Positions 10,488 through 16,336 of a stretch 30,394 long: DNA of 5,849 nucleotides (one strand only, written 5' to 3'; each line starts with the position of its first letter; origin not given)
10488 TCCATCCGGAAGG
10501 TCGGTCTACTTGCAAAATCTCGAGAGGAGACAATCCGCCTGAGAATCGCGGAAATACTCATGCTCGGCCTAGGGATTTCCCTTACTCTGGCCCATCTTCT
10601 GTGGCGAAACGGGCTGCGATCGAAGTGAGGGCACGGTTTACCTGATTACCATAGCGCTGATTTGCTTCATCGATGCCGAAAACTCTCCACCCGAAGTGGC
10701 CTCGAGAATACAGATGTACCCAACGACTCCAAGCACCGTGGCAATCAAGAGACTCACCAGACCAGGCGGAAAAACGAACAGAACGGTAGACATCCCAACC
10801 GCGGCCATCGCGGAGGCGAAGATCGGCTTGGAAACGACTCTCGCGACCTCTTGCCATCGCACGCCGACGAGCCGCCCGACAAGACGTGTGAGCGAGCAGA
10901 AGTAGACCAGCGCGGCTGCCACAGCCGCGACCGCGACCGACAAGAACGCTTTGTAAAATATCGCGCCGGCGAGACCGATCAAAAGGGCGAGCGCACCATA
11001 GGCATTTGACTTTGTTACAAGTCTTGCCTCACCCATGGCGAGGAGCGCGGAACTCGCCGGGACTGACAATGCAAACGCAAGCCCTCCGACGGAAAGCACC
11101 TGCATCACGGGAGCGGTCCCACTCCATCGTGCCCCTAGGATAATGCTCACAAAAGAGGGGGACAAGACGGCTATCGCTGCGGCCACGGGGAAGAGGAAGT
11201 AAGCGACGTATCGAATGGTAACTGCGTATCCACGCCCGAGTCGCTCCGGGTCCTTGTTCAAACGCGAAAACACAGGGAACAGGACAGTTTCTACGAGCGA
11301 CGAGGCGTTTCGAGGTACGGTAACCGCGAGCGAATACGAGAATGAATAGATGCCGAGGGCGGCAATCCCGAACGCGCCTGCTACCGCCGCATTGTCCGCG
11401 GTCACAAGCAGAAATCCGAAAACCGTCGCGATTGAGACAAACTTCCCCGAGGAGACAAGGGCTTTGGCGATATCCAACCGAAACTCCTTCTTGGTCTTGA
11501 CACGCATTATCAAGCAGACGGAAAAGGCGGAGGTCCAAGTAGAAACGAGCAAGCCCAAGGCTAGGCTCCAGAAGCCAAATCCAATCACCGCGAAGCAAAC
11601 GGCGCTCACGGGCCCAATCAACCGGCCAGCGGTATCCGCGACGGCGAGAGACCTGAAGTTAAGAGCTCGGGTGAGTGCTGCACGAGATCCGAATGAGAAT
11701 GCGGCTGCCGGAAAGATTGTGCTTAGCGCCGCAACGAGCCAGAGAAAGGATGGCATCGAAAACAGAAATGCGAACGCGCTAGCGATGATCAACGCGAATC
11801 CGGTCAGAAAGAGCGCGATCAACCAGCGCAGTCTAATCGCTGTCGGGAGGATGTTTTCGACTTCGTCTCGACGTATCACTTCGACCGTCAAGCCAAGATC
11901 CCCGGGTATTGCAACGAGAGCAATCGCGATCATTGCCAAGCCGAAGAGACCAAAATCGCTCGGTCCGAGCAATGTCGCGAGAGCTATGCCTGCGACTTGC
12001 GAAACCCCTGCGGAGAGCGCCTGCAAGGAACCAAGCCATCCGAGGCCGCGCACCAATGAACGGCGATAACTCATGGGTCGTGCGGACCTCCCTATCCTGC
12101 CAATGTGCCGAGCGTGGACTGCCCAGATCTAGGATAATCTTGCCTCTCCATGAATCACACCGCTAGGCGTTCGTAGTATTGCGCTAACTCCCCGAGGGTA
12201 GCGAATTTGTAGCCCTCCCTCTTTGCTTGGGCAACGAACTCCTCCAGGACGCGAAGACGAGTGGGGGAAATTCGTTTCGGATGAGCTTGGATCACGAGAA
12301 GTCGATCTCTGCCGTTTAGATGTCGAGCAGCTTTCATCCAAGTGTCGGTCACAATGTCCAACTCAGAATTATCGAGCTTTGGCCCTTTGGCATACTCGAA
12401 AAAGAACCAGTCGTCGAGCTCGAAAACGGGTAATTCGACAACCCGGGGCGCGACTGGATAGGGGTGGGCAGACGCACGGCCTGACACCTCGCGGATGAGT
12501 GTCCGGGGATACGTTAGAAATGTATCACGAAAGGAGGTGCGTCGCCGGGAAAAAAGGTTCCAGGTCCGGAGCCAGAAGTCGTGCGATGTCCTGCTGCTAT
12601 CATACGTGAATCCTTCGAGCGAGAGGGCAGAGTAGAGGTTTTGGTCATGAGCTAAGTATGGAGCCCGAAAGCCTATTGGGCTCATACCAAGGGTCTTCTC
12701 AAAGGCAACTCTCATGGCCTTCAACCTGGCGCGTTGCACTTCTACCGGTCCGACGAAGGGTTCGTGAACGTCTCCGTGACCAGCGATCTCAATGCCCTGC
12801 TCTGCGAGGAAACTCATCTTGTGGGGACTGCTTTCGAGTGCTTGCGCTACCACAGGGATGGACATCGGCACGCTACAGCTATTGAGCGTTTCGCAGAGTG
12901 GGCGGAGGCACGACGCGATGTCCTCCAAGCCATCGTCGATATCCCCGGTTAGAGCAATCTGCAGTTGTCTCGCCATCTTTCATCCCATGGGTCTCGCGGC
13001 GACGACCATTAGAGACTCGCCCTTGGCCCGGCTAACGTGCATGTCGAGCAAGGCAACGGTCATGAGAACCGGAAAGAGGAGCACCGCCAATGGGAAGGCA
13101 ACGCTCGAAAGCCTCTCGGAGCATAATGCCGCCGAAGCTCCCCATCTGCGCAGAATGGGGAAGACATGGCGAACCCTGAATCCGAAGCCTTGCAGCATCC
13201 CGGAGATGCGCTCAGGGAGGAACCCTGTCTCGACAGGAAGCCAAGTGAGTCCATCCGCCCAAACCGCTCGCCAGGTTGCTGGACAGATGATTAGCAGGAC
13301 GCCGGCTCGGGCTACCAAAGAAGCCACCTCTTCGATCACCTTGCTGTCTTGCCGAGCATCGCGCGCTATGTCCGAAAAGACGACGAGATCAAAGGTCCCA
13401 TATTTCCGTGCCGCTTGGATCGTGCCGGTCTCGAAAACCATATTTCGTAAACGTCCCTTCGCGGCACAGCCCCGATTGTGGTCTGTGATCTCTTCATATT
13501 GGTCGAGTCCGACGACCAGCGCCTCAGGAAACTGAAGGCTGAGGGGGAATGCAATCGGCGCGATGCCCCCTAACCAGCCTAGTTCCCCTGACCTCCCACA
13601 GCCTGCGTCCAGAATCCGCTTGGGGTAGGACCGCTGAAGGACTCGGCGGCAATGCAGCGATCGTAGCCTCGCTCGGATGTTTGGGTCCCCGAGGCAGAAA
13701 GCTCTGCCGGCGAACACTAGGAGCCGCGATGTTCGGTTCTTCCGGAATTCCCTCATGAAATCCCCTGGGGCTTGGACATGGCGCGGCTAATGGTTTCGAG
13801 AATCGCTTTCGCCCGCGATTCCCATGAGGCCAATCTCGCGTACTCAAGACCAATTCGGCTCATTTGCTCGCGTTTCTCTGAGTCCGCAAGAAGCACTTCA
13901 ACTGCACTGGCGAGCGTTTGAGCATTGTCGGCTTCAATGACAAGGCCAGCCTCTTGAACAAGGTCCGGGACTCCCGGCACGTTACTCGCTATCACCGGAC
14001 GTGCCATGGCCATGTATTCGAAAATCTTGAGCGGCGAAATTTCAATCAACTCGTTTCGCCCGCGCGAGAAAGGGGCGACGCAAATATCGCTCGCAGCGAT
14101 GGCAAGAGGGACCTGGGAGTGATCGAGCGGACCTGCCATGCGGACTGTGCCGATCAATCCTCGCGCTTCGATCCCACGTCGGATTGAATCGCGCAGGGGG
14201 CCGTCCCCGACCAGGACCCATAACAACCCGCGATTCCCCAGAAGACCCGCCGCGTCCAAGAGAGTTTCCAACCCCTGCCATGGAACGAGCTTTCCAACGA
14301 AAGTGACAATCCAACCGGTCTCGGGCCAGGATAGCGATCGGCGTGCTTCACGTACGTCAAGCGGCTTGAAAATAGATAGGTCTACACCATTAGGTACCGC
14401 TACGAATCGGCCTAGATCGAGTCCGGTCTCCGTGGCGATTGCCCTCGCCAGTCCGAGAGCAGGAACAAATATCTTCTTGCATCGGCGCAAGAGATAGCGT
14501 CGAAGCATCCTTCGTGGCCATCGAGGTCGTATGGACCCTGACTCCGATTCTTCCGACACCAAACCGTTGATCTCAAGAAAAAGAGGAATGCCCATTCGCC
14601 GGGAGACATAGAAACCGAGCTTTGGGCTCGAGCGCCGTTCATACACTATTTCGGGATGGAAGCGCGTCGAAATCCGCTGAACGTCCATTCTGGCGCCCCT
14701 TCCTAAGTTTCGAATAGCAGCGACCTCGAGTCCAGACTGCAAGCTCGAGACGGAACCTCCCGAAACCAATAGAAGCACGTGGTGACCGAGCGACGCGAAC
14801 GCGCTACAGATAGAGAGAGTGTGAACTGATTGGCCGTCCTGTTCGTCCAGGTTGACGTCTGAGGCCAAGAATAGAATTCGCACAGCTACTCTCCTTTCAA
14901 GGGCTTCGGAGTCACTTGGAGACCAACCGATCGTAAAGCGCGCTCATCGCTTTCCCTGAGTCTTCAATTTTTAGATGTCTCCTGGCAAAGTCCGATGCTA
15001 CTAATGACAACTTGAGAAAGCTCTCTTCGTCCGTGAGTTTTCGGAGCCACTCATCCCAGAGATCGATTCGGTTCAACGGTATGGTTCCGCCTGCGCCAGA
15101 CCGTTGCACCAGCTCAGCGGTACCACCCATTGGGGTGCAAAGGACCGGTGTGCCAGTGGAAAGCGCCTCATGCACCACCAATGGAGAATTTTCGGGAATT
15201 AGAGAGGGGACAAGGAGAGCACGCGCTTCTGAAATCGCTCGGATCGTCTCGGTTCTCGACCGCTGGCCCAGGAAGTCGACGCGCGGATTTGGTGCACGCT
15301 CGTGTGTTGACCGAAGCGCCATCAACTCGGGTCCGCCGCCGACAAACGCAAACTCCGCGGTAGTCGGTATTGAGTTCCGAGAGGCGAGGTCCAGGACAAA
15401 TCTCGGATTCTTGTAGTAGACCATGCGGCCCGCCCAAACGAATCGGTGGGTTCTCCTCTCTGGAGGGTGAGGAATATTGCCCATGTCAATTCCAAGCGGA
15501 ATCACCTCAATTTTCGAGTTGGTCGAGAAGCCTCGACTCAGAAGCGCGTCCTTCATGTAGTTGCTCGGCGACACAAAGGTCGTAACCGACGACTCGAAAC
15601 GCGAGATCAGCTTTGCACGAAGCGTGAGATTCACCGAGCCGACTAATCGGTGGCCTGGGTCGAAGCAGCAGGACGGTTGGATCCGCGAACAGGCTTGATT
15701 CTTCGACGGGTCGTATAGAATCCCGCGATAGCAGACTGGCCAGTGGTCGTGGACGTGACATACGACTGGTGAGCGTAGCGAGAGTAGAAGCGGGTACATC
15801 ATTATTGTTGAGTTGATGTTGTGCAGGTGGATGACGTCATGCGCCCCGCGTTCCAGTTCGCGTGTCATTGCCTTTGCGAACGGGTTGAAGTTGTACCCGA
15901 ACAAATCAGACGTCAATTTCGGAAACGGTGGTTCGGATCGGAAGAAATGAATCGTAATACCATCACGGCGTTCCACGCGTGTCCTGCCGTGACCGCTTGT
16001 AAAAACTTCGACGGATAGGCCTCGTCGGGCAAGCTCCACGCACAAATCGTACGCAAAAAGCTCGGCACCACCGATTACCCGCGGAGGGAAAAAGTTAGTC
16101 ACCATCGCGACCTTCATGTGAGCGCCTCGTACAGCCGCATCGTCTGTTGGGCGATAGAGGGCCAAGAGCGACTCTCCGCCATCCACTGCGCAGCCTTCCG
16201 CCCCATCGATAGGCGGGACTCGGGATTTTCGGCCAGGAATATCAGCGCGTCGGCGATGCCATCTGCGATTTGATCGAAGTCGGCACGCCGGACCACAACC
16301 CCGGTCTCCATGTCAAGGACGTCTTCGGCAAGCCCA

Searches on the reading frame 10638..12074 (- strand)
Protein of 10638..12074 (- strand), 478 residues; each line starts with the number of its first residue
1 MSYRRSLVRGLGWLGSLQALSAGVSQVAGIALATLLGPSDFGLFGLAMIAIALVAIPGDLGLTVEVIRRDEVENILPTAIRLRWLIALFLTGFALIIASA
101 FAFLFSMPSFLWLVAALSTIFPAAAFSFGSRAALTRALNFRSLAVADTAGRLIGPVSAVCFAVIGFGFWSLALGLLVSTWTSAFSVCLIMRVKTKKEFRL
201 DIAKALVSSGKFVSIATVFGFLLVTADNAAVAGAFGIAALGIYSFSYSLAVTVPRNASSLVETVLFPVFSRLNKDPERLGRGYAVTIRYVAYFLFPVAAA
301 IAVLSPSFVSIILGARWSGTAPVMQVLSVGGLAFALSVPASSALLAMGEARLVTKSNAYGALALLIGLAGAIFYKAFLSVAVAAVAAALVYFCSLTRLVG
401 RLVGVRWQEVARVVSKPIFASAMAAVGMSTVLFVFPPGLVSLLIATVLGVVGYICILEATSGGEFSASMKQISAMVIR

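Call 27: search_protein_families(library=pfam, proteins=[window:10638-12074:-], max_evalue=0.001)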
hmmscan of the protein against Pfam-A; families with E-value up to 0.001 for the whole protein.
window:10638-12074:- (478 aa): 2 families
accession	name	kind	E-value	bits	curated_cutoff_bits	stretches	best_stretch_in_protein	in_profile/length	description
PF13440.11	Polysacc_synt_3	-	6.4e-46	157.3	23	1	32-321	2-292/293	Polysaccharide biosynthesis protein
PF01943.22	Polysacc_synt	-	1.6e-19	70.8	28.2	1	7-272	1-273/274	Polysaccharide biosynthesis protein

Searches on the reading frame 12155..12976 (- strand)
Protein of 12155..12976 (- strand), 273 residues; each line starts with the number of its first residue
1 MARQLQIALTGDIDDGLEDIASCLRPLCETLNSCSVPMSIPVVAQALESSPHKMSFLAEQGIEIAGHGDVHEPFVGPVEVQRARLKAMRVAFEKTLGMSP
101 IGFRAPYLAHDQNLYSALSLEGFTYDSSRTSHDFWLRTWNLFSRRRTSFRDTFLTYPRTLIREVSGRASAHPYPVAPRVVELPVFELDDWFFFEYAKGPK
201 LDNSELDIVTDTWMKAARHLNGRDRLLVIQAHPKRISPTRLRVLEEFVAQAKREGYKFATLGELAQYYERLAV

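Call 28: search_protein_families(library=pfam, proteins=[window:12155-12976:-], max_evalue=0.001)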
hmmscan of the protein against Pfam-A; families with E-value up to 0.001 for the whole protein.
window:12155-12976:- (273 aa): 1 family
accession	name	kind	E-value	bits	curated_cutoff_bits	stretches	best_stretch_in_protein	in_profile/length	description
PF01522.26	Polysacc_deac_1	-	7.4e-07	29.6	23.1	1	13-124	13-122/124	Polysaccharide deacetylase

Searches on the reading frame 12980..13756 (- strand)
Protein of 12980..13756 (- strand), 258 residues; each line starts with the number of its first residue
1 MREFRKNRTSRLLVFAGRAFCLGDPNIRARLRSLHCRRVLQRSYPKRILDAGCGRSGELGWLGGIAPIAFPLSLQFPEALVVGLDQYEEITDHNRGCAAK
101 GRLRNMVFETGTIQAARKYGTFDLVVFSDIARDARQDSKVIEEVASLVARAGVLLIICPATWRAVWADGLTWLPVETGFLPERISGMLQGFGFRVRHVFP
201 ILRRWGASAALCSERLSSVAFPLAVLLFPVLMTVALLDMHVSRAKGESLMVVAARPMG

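Call 28: search_protein_families(library=pfam, proteins=[window:12980-13756:-], max_evalue=0.001)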
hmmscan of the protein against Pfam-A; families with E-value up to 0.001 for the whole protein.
window:12980-13756:- (258 aa): 1 family
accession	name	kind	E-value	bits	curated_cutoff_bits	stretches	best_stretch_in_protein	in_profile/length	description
PF13847.12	Methyltransf_31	-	1.7e-08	34.7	27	1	46-160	5-113/145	Methyltransferase domain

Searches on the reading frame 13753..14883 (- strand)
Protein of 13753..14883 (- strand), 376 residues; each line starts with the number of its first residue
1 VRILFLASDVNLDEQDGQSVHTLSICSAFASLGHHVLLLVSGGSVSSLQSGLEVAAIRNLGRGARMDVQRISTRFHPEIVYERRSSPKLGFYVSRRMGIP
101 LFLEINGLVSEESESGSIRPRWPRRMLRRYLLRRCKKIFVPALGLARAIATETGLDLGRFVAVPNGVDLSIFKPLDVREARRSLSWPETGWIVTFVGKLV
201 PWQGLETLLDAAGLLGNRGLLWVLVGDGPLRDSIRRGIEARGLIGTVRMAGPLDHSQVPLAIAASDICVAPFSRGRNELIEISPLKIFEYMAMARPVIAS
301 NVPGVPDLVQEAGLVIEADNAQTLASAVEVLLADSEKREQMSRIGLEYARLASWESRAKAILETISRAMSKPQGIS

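Call 28: search_protein_families(library=pfam, proteins=[window:13753-14883:-], max_evalue=0.001)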
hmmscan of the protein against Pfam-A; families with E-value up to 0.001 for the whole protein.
window:13753-14883:- (376 aa): 5 families
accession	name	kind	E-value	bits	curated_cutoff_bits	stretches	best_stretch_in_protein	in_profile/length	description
PF00534.26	Glycos_transf_1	-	8.3e-27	94.2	26.4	1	178-344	3-168/172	Glycosyl transferases group 1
PF13692.12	Glyco_trans_1_4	-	5.7e-24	85.4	27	1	192-334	3-142/142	Glycosyl transferases group 1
PF13439.12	Glyco_transf_4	-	3e-10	40.8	28.5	1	16-170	2-169/170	Glycosyltransferase Family 4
PF13524.12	Glyco_trans_1_2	-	4.5e-09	36.8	25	1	247-362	29-143/144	Glycosyl transferase-like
PF13579.12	Glyco_trans_4_4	-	2.1e-07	31.8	29.7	1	17-166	2-158/158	Glycosyl transferase 4-like domain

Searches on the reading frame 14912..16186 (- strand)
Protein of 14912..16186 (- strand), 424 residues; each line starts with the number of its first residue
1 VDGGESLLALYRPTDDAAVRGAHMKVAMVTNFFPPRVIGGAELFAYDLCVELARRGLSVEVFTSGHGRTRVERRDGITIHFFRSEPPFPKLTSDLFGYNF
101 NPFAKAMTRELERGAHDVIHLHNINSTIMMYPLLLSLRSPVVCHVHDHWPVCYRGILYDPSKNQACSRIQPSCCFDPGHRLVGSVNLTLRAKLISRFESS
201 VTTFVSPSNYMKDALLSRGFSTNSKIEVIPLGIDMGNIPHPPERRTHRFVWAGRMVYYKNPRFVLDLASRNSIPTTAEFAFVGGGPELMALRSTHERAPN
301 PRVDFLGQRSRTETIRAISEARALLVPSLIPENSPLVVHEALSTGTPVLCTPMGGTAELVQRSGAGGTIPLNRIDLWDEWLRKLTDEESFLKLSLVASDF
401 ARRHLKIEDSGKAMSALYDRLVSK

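Call 28: search_protein_families(library=pfam, proteins=[window:14912-16186:-], max_evalue=0.001)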
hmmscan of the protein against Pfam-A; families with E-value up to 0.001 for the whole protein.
window:14912-16186:- (424 aa): 6 families
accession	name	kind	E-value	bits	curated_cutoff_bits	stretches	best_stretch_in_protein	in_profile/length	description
PF13439.12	Glyco_transf_4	-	1.8e-23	83.8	28.5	1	38-235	1-168/170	Glycosyltransferase Family 4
PF13579.12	Glyco_trans_4_4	-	1e-15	58.9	29.7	1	39-232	1-158/158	Glycosyl transferase 4-like domain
PF13692.12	Glyco_trans_1_4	-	3.4e-15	57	27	1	247-370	2-125/142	Glycosyl transferases group 1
PF00534.26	Glycos_transf_1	-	9.4e-15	55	26.4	1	249-388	18-159/172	Glycosyl transferases group 1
PF13477.12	Glyco_trans_4_2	-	1.5e-06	28.9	23.4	1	41-146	9-107/139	Glycosyl transferase 4-like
PF20706.3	GT4-conflict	-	7.7e-05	22.3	26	0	309-363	270-323/385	Family 4 Glycosyltransferase in conflict systems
